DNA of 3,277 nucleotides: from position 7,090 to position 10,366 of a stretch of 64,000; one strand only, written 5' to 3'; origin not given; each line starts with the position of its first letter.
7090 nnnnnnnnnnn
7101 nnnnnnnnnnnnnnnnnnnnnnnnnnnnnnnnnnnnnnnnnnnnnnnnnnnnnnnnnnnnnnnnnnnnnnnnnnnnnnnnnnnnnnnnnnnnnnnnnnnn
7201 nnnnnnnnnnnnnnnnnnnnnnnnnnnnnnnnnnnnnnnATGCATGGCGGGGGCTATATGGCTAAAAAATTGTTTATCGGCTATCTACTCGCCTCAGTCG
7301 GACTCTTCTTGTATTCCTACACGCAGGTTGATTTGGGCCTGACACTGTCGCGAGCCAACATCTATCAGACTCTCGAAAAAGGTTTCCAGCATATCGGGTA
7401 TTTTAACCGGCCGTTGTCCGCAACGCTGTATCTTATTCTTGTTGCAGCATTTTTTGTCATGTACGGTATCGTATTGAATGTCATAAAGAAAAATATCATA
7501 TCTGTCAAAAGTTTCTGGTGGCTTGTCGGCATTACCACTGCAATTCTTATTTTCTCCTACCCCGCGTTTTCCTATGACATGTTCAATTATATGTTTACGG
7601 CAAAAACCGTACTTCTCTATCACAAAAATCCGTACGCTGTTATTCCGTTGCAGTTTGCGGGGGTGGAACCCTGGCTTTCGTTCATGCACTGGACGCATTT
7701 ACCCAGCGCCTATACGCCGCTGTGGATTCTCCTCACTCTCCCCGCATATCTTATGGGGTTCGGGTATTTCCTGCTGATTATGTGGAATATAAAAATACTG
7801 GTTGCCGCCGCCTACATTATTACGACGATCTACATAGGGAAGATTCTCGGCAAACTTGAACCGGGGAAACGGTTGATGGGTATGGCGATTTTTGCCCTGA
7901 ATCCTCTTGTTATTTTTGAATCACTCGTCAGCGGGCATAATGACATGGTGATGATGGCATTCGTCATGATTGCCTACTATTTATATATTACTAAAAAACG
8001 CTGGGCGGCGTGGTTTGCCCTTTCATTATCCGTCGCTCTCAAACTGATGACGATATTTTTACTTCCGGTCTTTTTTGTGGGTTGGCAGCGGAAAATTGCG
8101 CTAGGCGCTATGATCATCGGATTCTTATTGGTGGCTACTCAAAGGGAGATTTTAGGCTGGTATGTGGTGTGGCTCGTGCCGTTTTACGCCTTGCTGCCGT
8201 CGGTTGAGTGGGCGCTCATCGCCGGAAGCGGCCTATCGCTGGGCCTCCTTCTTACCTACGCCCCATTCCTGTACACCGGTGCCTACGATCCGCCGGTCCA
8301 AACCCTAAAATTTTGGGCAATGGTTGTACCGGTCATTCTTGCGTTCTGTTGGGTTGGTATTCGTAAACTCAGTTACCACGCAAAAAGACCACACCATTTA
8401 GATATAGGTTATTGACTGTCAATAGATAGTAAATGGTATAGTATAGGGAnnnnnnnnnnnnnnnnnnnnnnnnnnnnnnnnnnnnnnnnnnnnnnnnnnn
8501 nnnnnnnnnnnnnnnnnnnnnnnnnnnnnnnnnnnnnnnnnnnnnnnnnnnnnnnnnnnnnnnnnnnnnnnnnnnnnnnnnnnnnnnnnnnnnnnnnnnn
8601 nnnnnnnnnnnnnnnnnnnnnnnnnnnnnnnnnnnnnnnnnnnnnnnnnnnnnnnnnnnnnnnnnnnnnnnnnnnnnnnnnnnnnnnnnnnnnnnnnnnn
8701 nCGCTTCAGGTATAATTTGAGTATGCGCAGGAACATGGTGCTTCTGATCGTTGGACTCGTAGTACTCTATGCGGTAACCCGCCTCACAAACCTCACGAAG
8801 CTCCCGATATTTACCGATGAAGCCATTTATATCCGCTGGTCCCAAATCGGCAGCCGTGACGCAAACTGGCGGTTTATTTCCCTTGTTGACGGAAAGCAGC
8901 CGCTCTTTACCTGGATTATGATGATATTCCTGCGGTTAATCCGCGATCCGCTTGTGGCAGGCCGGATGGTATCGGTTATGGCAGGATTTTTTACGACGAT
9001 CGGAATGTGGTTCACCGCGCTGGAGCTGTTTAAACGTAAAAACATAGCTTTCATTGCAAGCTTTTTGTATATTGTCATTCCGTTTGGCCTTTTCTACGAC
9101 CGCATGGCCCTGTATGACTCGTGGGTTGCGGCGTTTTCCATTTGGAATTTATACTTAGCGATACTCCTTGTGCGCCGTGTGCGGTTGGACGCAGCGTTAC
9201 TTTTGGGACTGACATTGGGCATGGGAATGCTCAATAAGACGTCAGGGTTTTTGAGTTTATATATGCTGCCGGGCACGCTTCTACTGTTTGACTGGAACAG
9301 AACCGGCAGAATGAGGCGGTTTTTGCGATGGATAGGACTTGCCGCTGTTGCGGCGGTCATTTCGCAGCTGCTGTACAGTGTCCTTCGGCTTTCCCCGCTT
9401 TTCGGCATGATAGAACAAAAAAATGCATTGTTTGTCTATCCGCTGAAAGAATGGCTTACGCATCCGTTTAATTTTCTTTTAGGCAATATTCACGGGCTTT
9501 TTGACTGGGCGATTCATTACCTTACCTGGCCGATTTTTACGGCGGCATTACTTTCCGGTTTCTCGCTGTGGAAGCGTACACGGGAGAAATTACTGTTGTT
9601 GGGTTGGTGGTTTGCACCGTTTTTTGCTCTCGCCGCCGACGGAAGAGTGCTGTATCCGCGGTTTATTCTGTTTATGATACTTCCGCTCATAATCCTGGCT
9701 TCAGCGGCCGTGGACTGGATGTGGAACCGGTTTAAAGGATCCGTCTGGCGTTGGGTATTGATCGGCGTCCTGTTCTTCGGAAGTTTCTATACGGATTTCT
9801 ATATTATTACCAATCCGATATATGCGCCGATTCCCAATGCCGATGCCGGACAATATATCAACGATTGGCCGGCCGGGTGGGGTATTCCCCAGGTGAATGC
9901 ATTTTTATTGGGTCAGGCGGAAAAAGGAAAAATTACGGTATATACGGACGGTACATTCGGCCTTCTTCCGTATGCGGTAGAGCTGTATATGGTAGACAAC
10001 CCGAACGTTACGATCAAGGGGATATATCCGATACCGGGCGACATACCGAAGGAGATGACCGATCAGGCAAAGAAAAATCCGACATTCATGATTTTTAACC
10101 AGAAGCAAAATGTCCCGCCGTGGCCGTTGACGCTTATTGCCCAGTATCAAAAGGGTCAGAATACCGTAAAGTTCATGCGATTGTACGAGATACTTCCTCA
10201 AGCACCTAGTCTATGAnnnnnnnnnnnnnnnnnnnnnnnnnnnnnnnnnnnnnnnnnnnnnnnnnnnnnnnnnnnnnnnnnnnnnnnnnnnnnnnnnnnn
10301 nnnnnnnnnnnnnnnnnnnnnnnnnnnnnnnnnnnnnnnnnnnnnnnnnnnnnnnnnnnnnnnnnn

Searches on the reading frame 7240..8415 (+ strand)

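Call 24: search_protein_families(library=pfam, proteins=[window:7240-8415:+], max_evalue=0.00001)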
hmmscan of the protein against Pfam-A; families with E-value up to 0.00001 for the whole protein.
window:7240-8415:+ (391 aa): 1 family
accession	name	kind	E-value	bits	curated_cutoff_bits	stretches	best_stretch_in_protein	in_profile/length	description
PF09594.16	GT87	-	2.6e-06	27.8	25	1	158-375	3-215/237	Glycosyltransferase family 87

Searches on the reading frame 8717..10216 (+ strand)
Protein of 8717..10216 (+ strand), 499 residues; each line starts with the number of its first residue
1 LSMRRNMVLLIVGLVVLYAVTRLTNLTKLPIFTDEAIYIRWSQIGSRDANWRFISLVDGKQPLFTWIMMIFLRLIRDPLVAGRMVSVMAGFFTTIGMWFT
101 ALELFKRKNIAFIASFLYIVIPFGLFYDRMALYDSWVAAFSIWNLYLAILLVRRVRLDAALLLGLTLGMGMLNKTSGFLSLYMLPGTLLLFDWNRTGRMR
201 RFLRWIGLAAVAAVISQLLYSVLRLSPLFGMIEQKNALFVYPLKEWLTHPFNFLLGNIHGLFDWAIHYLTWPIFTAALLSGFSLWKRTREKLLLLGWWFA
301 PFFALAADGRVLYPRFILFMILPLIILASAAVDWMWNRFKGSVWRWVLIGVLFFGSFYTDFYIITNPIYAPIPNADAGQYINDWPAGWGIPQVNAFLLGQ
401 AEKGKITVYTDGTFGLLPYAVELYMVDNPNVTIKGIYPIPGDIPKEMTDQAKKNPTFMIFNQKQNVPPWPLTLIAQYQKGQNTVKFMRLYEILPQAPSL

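Call 21: search_protein_families(library=pfam, proteins=[window:8717-10216:+], max_evalue=0.00001)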
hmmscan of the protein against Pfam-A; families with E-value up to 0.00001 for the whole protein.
window:8717-10216:+ (499 aa): 1 family
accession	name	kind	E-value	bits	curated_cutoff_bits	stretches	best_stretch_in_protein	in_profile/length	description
PF13231.12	PMT_2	-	4.4e-12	46.9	26.1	1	62-217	4-156/160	Dolichyl-phosphate-mannose-protein mannosyltransferase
